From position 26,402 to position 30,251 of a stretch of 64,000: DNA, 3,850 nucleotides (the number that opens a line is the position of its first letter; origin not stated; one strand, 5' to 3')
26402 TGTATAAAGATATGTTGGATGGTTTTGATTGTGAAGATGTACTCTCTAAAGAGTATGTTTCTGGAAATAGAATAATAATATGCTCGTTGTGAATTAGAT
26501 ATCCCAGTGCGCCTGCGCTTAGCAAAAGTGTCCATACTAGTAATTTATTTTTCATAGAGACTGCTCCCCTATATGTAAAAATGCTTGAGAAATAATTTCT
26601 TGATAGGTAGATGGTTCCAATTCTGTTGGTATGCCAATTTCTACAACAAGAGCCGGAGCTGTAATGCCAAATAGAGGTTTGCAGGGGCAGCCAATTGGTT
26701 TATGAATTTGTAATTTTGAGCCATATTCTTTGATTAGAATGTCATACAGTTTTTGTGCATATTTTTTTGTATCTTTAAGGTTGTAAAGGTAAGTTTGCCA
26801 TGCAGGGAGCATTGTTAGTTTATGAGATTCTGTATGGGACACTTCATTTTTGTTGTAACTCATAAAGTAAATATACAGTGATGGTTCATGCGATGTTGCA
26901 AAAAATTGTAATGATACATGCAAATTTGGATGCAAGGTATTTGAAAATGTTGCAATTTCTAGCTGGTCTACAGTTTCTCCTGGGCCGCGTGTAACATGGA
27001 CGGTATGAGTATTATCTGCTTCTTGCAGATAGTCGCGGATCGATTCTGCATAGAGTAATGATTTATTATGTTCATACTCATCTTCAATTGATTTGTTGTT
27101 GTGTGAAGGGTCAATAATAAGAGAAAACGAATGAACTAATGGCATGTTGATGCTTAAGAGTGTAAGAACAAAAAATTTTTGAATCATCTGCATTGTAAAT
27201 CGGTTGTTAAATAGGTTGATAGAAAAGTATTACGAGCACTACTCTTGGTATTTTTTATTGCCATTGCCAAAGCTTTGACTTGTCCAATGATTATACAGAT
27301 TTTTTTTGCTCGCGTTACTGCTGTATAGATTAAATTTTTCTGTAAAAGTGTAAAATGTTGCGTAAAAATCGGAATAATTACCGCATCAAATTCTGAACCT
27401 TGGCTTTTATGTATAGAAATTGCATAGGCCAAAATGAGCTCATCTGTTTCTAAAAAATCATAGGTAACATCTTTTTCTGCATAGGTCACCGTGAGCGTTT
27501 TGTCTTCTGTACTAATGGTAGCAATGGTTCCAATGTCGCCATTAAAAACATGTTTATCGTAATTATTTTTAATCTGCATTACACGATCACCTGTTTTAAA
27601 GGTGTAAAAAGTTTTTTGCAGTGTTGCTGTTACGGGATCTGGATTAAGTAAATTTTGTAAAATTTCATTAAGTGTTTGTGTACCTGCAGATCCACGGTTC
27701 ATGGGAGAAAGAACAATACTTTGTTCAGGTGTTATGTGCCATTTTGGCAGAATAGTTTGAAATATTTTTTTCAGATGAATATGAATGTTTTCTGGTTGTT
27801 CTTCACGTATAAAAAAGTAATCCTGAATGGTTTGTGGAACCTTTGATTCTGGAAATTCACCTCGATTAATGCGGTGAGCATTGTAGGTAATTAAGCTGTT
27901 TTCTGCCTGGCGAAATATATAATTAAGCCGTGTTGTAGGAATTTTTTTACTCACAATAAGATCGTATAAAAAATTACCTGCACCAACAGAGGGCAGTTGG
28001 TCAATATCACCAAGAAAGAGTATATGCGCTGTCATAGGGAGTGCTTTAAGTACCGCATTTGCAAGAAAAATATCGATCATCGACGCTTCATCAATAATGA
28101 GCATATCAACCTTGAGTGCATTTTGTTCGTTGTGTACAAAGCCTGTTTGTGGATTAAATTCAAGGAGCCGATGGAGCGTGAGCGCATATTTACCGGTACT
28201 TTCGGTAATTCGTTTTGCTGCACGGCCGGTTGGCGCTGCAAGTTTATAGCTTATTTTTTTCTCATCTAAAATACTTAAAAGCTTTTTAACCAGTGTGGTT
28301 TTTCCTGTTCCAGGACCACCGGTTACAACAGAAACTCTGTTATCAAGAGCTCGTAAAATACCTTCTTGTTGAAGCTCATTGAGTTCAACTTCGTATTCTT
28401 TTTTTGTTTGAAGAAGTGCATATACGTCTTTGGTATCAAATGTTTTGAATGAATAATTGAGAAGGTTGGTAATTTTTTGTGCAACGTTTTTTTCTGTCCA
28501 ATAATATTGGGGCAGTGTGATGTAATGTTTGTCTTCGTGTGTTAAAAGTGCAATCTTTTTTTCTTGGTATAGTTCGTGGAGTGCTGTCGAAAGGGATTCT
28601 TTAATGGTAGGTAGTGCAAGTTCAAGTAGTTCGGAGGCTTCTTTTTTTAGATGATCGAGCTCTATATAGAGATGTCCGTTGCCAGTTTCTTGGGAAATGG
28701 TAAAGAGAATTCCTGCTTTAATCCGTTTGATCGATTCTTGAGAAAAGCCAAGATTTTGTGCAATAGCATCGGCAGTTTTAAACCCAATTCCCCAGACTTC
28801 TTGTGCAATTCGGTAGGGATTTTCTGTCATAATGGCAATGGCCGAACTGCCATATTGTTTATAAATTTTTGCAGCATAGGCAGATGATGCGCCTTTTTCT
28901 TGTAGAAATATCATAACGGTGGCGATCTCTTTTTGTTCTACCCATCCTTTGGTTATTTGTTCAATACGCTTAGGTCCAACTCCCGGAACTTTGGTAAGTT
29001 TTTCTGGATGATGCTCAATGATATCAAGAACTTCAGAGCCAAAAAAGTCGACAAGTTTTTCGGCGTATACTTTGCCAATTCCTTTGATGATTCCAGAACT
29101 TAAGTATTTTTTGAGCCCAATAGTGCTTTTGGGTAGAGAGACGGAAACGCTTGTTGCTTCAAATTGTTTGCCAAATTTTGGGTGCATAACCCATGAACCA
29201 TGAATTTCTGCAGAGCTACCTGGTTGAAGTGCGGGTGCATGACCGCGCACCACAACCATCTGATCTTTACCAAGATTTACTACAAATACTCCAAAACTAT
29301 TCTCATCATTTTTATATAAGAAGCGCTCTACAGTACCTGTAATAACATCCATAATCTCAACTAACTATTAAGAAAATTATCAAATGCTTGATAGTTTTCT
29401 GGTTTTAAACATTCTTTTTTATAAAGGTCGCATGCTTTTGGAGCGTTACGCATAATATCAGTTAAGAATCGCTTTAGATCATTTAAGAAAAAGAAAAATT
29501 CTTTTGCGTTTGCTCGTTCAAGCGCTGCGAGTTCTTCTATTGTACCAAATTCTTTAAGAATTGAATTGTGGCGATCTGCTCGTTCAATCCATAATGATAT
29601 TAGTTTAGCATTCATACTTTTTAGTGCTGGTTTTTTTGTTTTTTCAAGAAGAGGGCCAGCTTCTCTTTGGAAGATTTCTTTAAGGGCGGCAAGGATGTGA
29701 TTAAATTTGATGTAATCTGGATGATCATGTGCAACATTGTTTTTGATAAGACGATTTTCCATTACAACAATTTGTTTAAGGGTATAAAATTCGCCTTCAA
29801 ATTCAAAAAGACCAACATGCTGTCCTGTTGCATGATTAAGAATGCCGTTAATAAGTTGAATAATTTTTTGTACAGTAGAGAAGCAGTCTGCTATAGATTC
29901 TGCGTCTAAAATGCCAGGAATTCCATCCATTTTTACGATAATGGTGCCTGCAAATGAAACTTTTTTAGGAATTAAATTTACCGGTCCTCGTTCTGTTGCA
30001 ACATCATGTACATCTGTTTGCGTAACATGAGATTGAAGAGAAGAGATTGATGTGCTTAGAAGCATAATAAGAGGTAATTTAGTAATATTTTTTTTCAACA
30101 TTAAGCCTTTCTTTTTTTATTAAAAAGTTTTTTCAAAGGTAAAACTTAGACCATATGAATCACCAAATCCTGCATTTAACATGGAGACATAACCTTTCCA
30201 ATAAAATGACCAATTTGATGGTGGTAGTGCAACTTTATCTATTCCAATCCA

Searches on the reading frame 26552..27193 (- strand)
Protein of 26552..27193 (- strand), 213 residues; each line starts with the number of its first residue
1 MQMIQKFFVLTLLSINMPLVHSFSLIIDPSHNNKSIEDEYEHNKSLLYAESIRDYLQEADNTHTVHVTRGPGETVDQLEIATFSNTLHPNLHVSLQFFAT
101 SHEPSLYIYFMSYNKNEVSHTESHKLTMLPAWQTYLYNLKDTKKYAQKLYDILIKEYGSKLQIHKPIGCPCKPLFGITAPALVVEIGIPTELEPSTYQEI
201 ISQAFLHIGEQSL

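Call 10: search_protein_families(library=pfam, proteins=[window:26552-27193:-], max_evalue=0.01)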
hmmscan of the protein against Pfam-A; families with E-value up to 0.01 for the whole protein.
window:26552-27193:- (213 aa): 1 family
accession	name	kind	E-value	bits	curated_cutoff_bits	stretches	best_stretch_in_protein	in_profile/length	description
PF01520.23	Amidase_3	-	0.00025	21.6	27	1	26-187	2-144/174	N-acetylmuramoyl-L-alanine amidase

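Call 27: find_encoding_contigs(protein=window:26552-27193:-, flank=4000, max_places=10)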
Protein window:26552-27193:- (213 aa): no gene with exactly this product is on record in the collection.

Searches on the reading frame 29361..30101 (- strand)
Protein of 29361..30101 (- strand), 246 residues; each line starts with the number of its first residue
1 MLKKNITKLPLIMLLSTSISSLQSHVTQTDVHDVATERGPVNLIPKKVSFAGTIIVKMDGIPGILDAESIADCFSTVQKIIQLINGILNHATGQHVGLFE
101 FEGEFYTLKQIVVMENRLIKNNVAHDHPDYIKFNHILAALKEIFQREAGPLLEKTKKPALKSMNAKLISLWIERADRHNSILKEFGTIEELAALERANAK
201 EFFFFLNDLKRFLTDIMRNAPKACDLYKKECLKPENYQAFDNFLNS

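Call 10: search_protein_families(library=pfam, proteins=[window:29361-30101:-], max_evalue=0.01)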
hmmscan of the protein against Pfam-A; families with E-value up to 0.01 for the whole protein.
window:29361-30101:- (246 aa): 0 families

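Call 65: find_encoding_contigs(protein=window:29361-30101:-, flank=6000, max_places=10)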
Protein window:29361-30101:- (246 aa): 4 contigs read that carry it; 1 place shown.
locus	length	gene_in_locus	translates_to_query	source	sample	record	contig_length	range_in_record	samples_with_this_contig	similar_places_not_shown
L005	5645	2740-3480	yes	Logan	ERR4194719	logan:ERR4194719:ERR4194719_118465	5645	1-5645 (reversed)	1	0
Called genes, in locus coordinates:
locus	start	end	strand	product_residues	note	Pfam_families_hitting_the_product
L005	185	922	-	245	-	PF01712:dNK, PF02223:Thymidylate_kin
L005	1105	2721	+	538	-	-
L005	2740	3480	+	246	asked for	-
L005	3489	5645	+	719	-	?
